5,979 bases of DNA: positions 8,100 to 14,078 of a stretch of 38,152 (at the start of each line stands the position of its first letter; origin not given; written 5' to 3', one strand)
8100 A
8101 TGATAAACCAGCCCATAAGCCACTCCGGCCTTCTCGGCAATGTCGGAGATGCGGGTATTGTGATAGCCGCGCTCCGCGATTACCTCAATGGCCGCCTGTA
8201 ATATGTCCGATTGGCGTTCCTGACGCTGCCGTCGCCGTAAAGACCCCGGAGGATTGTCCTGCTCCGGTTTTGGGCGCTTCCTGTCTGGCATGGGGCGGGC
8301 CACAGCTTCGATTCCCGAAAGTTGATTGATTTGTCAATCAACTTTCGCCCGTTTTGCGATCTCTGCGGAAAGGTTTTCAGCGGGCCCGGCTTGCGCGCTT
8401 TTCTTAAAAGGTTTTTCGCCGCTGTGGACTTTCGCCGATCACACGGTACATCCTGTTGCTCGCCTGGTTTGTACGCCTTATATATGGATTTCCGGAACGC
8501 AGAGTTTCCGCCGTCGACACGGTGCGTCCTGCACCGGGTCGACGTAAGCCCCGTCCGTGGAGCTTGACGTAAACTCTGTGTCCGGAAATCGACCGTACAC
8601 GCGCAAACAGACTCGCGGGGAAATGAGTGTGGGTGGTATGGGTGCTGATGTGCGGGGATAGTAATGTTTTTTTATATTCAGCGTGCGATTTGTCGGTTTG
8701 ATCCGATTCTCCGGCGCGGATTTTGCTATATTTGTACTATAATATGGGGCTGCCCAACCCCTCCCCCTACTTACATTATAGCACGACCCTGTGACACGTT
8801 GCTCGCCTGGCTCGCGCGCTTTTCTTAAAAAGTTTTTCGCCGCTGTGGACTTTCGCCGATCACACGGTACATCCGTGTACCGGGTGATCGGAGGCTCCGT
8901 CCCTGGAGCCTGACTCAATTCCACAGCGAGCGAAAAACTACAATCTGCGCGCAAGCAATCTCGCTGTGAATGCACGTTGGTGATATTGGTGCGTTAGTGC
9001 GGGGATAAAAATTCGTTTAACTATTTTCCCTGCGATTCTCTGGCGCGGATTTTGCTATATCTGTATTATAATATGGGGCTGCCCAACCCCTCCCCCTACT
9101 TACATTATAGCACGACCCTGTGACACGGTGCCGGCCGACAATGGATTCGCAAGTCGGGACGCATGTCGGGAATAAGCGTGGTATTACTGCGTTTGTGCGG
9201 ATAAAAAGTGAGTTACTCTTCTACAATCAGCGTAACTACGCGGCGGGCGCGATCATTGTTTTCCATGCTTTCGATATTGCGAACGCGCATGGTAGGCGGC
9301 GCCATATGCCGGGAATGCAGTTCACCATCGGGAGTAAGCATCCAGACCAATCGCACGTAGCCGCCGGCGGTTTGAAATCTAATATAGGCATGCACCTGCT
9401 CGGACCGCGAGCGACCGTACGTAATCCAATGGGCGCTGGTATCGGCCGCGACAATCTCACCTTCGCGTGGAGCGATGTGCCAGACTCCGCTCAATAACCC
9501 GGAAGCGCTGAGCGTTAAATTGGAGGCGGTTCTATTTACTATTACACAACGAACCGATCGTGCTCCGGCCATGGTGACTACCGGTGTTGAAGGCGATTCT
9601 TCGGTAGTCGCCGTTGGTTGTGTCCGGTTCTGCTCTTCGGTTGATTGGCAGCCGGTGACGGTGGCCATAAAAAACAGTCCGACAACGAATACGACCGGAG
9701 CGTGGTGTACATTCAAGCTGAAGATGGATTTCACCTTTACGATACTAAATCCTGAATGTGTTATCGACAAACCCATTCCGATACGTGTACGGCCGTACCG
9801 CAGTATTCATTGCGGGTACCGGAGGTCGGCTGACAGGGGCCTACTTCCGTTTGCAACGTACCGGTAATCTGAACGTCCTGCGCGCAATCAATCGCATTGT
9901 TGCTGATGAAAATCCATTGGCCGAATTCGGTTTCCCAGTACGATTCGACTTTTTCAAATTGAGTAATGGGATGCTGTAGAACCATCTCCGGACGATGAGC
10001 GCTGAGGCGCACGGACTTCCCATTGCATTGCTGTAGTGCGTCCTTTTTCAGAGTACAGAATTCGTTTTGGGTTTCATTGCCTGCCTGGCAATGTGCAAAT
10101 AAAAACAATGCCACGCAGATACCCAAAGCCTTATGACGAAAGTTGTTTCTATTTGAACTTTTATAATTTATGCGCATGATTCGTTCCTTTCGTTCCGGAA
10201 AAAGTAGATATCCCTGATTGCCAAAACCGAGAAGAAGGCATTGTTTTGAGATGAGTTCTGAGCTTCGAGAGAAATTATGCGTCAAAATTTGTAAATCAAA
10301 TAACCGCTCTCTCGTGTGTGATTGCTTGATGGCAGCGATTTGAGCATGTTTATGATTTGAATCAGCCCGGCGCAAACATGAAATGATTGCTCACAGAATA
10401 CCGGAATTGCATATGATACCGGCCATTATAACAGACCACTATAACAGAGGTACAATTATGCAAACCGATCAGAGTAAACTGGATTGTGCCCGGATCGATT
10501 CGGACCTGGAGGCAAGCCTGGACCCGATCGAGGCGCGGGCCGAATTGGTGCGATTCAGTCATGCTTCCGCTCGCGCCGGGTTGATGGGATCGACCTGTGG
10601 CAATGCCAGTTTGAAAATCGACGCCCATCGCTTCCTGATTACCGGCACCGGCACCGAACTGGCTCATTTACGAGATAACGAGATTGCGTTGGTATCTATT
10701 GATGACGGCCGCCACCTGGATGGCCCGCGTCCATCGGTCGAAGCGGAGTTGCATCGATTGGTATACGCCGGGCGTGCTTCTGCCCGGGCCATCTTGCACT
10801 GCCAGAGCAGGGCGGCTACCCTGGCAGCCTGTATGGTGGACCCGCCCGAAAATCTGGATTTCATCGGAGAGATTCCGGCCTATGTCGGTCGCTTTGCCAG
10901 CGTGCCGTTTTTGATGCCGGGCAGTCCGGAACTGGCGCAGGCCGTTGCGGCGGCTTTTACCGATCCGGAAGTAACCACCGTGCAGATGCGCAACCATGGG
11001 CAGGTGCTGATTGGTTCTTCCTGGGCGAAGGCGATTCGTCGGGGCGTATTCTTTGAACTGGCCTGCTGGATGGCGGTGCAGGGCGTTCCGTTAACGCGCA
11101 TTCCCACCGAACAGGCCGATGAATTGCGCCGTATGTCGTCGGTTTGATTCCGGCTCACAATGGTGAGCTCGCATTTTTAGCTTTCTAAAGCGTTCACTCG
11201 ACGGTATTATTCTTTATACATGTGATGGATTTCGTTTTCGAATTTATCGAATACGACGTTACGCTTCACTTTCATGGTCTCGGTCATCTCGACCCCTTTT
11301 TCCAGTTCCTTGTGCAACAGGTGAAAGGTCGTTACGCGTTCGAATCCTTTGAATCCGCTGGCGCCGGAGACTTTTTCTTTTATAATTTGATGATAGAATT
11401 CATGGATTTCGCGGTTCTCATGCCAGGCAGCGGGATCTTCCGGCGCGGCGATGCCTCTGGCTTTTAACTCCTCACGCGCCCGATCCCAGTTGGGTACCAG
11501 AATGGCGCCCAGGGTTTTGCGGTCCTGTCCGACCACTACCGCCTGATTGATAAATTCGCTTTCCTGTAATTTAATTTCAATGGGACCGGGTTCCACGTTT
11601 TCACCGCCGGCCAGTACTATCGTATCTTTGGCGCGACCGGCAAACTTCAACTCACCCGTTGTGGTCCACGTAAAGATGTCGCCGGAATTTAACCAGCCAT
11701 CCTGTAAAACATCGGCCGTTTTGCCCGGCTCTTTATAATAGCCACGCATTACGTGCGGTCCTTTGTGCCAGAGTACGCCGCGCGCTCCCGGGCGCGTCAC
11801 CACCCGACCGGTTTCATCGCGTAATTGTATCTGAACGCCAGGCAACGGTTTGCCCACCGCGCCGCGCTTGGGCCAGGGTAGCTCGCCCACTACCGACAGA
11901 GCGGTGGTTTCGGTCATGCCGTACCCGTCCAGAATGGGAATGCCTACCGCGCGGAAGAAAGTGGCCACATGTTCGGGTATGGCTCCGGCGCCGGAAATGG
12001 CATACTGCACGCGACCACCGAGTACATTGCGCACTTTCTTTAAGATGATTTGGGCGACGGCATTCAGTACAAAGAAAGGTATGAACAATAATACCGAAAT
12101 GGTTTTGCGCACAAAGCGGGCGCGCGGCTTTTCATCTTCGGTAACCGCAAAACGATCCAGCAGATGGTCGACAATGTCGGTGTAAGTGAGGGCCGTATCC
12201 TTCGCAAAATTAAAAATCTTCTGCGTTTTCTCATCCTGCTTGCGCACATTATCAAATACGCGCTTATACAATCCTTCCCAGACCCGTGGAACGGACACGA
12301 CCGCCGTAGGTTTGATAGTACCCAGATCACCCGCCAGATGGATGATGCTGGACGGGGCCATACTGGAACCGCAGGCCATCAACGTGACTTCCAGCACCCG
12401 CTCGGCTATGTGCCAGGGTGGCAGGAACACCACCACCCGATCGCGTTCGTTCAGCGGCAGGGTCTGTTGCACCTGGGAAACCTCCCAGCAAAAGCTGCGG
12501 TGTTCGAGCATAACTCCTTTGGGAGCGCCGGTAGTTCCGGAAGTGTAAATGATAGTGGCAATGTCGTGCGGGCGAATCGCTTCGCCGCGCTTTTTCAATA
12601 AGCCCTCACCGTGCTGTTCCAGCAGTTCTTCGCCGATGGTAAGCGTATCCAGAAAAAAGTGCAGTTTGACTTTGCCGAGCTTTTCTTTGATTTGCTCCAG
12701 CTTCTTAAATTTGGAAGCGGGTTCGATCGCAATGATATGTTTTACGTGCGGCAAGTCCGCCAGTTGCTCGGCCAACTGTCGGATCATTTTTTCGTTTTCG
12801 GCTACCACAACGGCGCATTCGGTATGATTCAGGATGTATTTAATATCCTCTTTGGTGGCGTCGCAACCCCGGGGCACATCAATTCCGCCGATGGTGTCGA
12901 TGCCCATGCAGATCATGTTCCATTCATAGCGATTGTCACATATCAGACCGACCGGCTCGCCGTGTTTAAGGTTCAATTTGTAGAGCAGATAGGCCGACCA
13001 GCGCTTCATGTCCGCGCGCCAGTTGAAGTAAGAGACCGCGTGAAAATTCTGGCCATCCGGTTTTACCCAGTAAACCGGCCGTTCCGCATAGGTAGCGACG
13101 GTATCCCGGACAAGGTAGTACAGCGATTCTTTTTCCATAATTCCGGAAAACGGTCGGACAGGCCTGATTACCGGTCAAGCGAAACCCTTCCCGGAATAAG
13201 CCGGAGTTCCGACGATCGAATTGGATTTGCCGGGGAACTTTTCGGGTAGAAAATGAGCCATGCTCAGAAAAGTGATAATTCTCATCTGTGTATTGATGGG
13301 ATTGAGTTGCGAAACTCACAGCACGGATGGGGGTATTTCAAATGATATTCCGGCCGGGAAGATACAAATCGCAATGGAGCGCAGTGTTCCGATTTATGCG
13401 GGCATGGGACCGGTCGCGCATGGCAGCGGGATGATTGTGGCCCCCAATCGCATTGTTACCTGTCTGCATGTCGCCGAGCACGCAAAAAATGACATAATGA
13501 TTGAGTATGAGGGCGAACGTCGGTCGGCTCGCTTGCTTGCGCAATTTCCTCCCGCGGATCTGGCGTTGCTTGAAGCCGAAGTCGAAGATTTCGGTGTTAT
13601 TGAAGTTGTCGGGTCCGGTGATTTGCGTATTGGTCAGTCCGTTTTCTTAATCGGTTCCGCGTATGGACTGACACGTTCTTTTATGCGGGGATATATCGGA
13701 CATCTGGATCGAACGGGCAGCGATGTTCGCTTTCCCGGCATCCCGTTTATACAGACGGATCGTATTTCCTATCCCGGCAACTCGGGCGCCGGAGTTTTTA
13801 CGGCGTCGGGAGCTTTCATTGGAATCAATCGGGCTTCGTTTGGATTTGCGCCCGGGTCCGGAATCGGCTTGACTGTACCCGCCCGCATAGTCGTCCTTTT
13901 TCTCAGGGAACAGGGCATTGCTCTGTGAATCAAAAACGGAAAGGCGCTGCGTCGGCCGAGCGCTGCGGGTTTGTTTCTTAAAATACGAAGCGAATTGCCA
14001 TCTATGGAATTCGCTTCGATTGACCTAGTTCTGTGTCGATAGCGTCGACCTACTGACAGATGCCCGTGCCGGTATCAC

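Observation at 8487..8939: Two copies of a roughly 105-nt three-way-junction fold with compensatory base changes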

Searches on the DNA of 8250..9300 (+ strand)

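Call 6: search_rna_families(source=window, start=8250, end=9300, threshold=evalue, max_evalue=10)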
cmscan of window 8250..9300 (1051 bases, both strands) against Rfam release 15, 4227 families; matches with E-value up to 10: 3.
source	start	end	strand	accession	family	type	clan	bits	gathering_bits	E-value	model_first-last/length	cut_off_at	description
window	8315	8348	+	RF03208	mir-1781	Gene; miRNA;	-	17.2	68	3.8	1-86/86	no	mir-1781 microRNA precursor family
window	8846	8939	-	RF04233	mir-680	Gene; miRNA;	-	17.1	104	4.4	1-101/101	no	mir-680 microRNA precursor family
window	8512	8585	+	RF01724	SAM-Chlorobi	Cis-reg;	-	15.7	35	4.3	1-87/87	no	SAM-Chlorobi RNA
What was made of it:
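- On Any Rfam 15 family: At E<=10 on 8250-9300 only three chance-level hits appeared, 15-17 bits against thresholds of 35-104 (call 6).
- On Hammerhead ribozyme: There is no cmscan hit (call 6).
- Closest known: CsrA/RsmE-binding GGA hairpins. Different: No Rfam CsrB/Rsm model matches even at E<=10 (call 6).
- Closest known: TwoAYGGAY RNA motif. Different: There is no cmscan match at E<=10 (call 6).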

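Call 10: search_dna_similar(query=window:8300-9250:+, collection=ecoli_genomes, mode=near, max_rows=10)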
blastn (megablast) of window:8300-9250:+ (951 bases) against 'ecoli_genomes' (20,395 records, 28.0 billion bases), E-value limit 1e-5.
No match.

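Call 11: search_dna_similar(query=window:8300-9250:+, collection=plasmids, mode=distant, max_rows=10)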
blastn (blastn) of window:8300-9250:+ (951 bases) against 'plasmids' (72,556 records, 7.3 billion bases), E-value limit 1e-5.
No match.

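Call 47: build_rna_model(alignment_id=A3, structure=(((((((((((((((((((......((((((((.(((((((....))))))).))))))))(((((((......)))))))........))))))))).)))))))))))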
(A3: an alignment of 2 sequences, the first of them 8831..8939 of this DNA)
Model R1 built from alignment A3 (2 sequences, 109 columns); structure: as given.
model positions 109; base pairs 41; branch points 1; effective number of sequences 0.5; information 0.589 bits per position. Calibrated on 0.2 Mb of random sequence (short: E-values are rough).
structure used (alignment columns):
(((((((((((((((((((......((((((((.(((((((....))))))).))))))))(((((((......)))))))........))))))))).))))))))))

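Call 48: search_with_rna_model(model_id=R1, sources=[window, L001, L002, L123, L124, L127, L151, L152], max_evalue=10, make_alignment=true, show_alignments=3)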
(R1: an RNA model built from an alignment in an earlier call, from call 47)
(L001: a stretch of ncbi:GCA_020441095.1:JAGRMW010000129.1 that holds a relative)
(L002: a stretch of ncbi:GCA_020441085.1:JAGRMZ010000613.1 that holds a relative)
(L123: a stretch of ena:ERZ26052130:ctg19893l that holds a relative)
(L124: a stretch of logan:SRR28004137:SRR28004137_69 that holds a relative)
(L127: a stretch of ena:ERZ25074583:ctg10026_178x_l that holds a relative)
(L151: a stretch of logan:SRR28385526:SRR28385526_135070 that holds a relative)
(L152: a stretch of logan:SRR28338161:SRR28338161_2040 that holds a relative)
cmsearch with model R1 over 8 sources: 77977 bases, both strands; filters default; matches with E-value up to 10: 6.
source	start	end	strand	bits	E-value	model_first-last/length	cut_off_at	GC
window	8831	8939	+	135.1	2e-34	1-109/109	no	0.57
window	8486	8591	+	69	2.6e-16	1-109/109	no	0.61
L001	1298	1403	-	69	2.6e-16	1-109/109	no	0.61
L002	1134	1239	-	68.8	3e-16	1-109/109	no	0.62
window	8831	8939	-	36.5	2.1e-07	1-109/109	no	0.57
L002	1135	1238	+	25.4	0.00024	1-109/109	no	0.62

Alignment A4: 6 matches aligned to the model, 137 columns, each read 5' to 3' on its own strand. Consensus structure (alignment columns), stored with it:
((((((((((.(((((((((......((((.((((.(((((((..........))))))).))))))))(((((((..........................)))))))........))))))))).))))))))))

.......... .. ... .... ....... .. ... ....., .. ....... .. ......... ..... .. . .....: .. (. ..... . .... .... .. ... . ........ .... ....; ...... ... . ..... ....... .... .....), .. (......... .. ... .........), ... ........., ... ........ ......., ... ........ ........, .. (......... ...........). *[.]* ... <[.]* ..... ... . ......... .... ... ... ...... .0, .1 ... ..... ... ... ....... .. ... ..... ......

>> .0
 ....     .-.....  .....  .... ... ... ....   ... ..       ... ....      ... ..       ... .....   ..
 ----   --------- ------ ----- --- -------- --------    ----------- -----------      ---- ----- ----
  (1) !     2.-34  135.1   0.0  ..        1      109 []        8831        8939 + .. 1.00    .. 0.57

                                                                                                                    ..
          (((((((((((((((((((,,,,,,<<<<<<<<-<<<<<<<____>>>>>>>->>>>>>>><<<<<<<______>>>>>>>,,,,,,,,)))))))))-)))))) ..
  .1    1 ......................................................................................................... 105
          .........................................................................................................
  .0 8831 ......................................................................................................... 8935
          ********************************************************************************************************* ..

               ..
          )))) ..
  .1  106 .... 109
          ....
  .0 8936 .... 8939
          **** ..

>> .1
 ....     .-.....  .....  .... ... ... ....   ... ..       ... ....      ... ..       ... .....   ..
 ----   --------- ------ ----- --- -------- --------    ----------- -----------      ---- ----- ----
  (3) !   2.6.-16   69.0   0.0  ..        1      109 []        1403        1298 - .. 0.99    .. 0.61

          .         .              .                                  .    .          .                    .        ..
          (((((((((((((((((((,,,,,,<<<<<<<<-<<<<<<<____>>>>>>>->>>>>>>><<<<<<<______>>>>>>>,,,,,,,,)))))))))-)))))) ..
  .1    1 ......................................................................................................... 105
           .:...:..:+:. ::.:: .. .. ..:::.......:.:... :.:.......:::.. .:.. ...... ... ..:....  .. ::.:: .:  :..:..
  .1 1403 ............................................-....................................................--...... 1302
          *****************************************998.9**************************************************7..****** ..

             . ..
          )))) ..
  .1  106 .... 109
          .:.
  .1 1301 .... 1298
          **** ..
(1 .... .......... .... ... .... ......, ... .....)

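Call 49: search_with_rna_model(model_id=R1, sources=[window, L001, L002], max_evalue=1e-10, make_alignment=true)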
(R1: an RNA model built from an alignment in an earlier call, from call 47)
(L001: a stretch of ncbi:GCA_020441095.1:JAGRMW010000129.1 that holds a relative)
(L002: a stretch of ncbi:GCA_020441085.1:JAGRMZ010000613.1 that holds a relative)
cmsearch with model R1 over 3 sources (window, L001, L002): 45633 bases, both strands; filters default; matches with E-value up to 1e-10: 4.
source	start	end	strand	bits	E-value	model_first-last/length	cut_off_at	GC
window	8831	8939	+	135.1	1.2e-34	1-109/109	no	0.57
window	8486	8591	+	69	1.5e-16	1-109/109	no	0.61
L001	1298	1403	-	69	1.5e-16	1-109/109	no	0.61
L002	1134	1239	-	68.8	1.8e-16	1-109/109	no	0.62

Alignment A5: 4 matches aligned to the model, 109 columns, each read 5' to 3' on its own strand. Consensus structure (alignment columns), stored with it:
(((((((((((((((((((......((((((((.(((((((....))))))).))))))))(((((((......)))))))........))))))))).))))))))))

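Call 74: search_dna_similar(query=window:8380-9140:+, collection=phages, mode=distant, max_rows=5)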
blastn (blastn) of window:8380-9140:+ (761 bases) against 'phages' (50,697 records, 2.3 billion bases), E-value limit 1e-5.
No match.
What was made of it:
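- Tried and rejected: E. coli genomes, plasmids and phages by BLAST: no match (calls 10, 11, 74).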

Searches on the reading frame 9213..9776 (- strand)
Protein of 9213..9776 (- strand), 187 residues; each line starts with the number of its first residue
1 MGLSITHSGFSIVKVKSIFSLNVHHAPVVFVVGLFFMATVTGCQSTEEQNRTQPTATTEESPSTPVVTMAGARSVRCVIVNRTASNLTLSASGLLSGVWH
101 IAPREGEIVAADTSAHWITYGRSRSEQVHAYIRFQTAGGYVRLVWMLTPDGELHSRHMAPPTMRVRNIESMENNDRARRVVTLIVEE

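Call 12: search_protein_families(library=pfam, proteins=[window:9213-9776:-])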
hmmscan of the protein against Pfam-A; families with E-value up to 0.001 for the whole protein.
window:9213-9776:- (187 aa): 0 families

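Call 26: find_encoding_contigs(protein=window:9213-9776:-, flank=3000, max_places=10)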
Protein window:9213-9776:- (187 aa): 2 contigs read that carry it; 2 places shown.
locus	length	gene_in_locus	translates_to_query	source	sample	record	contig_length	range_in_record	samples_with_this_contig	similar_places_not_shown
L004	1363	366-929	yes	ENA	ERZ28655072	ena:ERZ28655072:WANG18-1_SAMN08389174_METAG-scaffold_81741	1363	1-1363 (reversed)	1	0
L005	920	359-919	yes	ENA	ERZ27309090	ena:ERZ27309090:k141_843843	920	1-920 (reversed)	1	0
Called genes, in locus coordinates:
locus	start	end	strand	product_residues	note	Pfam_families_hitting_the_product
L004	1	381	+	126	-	?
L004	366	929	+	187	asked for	-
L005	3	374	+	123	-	?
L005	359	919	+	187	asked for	?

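Call 57: search_protein_families(library=ncbifam, proteins=[window:9213-9776:-], max_evalue=0.01)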
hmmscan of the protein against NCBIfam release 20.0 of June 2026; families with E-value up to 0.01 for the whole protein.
window:9213-9776:- (187 aa): 0 families

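Call 59: find_homologous_proteins(query=window:9213-9776:-, max_evalue=0.00001)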
Query window:9213-9776:- (187 aa): 1 proteins with E <= 0.00001 among 137 candidates.
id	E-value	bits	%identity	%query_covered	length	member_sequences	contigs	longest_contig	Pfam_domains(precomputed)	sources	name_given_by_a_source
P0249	4.0e-118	409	100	100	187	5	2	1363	-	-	-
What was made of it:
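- Tried and rejected: Neighbouring 187-aa ORF: no homologue anywhere (call 59).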

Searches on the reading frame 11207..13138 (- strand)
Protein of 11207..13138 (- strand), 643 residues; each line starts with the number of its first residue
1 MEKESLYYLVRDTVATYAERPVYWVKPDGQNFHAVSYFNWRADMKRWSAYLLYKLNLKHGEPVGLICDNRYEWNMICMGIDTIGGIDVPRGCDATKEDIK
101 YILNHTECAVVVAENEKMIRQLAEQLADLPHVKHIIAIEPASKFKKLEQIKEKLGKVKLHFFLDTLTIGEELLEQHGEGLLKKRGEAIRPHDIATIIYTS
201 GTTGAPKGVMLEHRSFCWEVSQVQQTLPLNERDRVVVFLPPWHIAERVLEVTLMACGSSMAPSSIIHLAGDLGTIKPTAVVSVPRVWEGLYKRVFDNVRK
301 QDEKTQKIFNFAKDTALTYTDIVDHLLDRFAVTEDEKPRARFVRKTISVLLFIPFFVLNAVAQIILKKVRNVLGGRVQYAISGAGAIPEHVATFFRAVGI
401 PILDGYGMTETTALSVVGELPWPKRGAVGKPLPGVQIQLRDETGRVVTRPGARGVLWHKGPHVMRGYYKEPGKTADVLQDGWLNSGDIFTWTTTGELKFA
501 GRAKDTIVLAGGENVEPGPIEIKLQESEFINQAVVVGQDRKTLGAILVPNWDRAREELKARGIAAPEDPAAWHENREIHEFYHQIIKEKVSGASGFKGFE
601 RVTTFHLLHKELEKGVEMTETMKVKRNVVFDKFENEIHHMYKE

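Call 12: search_protein_families(library=pfam, proteins=[window:11207-13138:-])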
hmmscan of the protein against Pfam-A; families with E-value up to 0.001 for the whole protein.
window:11207-13138:- (643 aa): 2 families
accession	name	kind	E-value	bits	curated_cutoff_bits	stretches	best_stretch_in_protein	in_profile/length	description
PF00501.34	AMP-binding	-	3.1e-74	250.5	29.9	1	12-468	3-384/384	AMP-binding enzyme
PF23562.2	AMP-binding_C_3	-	6.2e-14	52.9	20.8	1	505-642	2-121/124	AMP-binding enzyme C-terminal domain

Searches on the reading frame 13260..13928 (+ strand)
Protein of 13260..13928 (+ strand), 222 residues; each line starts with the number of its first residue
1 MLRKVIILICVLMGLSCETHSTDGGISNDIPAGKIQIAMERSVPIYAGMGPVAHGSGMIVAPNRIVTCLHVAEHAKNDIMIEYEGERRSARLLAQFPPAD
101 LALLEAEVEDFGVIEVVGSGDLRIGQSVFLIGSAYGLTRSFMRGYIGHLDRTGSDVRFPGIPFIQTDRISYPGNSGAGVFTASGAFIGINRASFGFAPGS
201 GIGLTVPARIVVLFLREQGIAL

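Call 20: search_protein_families(library=pfam, proteins=[window:13260-13928:+])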
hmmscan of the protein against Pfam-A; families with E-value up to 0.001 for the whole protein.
window:13260-13928:+ (222 aa): 1 family
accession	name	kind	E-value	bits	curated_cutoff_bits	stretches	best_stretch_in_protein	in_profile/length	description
PF13365.12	Trypsin_2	-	7.7e-21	75.8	27.6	1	55-189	1-144/144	Trypsin-like peptidase domain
